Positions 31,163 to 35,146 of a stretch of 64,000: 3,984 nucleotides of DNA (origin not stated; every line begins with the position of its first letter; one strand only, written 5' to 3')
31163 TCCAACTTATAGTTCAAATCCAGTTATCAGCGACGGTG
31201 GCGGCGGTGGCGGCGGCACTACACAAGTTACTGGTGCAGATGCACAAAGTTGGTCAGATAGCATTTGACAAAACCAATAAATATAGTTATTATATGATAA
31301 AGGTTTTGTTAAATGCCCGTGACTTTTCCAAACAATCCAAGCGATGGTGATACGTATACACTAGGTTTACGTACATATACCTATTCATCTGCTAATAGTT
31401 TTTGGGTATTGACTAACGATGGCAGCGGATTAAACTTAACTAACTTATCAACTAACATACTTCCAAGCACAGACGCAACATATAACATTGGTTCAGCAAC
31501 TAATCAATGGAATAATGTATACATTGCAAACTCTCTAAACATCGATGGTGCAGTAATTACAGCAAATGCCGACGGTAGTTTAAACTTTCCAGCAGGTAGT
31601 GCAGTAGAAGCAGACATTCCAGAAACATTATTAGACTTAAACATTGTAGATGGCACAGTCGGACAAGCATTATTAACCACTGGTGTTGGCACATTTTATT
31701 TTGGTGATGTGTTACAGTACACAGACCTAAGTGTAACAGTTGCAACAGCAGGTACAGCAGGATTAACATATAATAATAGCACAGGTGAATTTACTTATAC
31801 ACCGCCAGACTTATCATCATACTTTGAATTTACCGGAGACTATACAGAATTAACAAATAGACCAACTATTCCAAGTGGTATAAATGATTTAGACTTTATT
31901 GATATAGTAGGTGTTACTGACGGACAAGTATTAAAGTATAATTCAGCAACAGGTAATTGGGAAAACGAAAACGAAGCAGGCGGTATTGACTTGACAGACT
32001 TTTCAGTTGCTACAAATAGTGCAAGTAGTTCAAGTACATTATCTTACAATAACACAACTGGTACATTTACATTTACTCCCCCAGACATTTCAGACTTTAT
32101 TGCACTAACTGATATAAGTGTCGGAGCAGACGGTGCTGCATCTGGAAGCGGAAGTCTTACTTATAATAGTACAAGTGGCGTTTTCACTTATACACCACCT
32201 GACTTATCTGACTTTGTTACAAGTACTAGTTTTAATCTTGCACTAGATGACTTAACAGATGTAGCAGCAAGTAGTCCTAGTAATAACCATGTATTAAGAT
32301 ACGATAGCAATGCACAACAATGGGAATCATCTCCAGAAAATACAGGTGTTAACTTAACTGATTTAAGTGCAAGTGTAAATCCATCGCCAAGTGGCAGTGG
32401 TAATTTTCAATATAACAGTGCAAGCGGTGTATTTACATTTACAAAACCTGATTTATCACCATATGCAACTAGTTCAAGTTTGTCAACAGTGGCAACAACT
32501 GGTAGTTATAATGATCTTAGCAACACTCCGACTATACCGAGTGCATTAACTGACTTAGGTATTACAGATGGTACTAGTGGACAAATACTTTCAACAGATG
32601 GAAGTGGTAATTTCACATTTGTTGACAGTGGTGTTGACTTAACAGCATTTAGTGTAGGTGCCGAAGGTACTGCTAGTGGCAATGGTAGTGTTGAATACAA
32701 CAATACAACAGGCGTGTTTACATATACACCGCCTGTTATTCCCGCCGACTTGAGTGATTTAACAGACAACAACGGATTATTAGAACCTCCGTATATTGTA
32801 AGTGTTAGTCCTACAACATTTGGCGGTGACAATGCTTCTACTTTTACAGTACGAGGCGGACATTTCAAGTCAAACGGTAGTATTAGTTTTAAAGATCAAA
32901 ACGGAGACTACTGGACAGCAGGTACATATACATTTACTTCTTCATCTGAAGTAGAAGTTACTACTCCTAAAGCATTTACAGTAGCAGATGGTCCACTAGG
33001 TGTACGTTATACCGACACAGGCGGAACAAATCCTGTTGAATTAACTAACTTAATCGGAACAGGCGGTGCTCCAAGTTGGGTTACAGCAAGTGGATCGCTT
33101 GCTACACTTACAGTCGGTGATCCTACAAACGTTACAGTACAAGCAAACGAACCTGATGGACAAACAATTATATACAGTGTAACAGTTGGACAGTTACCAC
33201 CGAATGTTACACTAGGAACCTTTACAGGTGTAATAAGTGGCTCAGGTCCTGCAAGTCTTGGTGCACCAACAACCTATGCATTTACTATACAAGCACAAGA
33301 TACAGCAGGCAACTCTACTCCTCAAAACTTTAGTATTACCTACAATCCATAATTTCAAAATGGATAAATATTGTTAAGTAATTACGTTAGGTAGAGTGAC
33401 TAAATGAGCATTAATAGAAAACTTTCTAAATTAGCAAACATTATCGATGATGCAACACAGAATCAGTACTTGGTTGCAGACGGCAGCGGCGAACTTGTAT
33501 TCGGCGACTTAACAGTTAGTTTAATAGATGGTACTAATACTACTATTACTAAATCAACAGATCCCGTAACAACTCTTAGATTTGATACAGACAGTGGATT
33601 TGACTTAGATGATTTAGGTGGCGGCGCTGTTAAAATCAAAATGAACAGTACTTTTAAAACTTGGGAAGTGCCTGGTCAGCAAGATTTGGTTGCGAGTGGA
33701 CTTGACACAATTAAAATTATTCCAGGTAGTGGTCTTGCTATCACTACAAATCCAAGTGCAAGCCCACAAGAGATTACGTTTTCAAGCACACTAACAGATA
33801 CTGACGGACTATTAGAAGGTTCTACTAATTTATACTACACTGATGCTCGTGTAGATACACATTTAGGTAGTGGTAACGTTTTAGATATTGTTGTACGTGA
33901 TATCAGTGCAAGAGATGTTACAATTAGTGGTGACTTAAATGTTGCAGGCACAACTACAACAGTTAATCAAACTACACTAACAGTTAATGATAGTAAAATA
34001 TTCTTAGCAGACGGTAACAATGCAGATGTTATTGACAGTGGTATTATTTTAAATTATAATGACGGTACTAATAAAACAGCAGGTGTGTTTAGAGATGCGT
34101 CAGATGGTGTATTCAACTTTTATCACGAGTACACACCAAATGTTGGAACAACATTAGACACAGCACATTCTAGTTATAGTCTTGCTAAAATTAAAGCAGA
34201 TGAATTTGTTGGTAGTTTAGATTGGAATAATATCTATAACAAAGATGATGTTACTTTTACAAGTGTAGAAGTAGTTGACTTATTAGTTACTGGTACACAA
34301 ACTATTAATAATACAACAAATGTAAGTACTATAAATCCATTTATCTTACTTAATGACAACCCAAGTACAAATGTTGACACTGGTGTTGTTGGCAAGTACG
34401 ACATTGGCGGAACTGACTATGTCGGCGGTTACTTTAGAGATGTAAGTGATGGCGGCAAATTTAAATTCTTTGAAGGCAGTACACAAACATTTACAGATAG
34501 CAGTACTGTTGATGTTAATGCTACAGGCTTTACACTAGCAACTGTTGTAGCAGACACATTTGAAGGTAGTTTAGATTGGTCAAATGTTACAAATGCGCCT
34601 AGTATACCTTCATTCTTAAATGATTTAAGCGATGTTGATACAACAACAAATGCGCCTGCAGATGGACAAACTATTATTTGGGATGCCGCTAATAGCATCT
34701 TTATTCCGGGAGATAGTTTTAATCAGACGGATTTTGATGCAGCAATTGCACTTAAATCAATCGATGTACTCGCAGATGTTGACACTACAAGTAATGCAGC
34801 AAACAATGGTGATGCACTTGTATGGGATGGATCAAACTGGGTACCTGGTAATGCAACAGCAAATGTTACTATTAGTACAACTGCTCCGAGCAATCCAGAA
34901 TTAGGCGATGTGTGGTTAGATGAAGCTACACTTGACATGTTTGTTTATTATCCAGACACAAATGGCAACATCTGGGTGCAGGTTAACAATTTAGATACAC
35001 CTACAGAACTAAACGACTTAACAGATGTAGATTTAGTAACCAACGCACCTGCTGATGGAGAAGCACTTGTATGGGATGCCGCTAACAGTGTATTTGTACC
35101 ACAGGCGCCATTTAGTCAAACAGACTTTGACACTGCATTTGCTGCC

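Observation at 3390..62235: Fifteen different proteins share one N-terminal module: candidate docking tag for a branched multi-adhesin apparatus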

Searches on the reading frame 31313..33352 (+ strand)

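Call 21: search_protein_families(library=pfam, proteins=[window:31313-33352:+], max_evalue=0.01)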
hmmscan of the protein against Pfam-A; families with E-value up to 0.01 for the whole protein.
window:31313-33352:+ (679 aa): 1 family
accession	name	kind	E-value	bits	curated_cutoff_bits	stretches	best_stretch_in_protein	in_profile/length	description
PF05345.18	He_PIG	-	4.4e-11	43.5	24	1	594-678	8-96/96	Putative Ig domain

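Call 45: search_protein_families(library=ncbifam, proteins=[window:31313-33352:+], max_evalue=0.1)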
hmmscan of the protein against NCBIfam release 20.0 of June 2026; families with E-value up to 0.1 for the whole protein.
window:31313-33352:+ (679 aa): 0 families

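Call 46: search_protein_families(library=phrogs, proteins=[window:31313-33352:+], max_evalue=0.001)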
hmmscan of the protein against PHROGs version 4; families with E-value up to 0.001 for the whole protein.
window:31313-33352:+ (679 aa): 5 families
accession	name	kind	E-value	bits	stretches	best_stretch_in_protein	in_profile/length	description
phrog_9729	-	tail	4.4e-37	129.1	4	190-264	302-380/750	tail fiber protein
phrog_9627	-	unknown function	4e-15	56.1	2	274-435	431-533/676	-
phrog_4110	-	unknown function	7.4e-05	23.9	0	241-260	33-52/60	-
phrog_29752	-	unknown function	0.00039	21.2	1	178-283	46-146/195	-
phrog_13853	-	unknown function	0.00079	20.4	0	305-340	25-58/151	-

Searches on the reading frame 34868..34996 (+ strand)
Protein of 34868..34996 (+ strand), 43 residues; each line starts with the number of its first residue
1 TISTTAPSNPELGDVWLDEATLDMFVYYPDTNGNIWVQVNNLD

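Call 81: search_solved_structures(query=A3, max_evalue=10, show_alignments=4)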
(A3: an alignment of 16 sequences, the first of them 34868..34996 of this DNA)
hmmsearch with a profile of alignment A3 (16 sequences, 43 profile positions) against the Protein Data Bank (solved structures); distinct sequences matched with E-value up to 10: 7.
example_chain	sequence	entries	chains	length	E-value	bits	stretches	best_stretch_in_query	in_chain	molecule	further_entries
3q7y_A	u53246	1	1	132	0.037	17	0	31-42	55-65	De novo designed beta-trefoil architecture with symmetric primary structure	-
4edj_A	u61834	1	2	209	1.3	12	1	21-34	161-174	Golgi reassembly-stacking protein 2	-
3rle_A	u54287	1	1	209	1.4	12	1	21-34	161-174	Golgi reassembly-stacking protein 2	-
6db7_L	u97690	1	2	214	1.4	11.9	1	20-37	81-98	Human monoclonal anti-HIV-1 gp120 V3 antibody 1334 Fab light chain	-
5h3j_A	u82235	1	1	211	1.4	11.9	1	21-34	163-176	Golgi reassembly-stacking protein 2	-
4kfw_A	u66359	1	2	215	1.5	11.9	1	21-34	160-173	Golgi reassembly stacking protein 2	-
9q6b_F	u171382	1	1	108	1.6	11.8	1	19-37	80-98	RP.063 Light Chain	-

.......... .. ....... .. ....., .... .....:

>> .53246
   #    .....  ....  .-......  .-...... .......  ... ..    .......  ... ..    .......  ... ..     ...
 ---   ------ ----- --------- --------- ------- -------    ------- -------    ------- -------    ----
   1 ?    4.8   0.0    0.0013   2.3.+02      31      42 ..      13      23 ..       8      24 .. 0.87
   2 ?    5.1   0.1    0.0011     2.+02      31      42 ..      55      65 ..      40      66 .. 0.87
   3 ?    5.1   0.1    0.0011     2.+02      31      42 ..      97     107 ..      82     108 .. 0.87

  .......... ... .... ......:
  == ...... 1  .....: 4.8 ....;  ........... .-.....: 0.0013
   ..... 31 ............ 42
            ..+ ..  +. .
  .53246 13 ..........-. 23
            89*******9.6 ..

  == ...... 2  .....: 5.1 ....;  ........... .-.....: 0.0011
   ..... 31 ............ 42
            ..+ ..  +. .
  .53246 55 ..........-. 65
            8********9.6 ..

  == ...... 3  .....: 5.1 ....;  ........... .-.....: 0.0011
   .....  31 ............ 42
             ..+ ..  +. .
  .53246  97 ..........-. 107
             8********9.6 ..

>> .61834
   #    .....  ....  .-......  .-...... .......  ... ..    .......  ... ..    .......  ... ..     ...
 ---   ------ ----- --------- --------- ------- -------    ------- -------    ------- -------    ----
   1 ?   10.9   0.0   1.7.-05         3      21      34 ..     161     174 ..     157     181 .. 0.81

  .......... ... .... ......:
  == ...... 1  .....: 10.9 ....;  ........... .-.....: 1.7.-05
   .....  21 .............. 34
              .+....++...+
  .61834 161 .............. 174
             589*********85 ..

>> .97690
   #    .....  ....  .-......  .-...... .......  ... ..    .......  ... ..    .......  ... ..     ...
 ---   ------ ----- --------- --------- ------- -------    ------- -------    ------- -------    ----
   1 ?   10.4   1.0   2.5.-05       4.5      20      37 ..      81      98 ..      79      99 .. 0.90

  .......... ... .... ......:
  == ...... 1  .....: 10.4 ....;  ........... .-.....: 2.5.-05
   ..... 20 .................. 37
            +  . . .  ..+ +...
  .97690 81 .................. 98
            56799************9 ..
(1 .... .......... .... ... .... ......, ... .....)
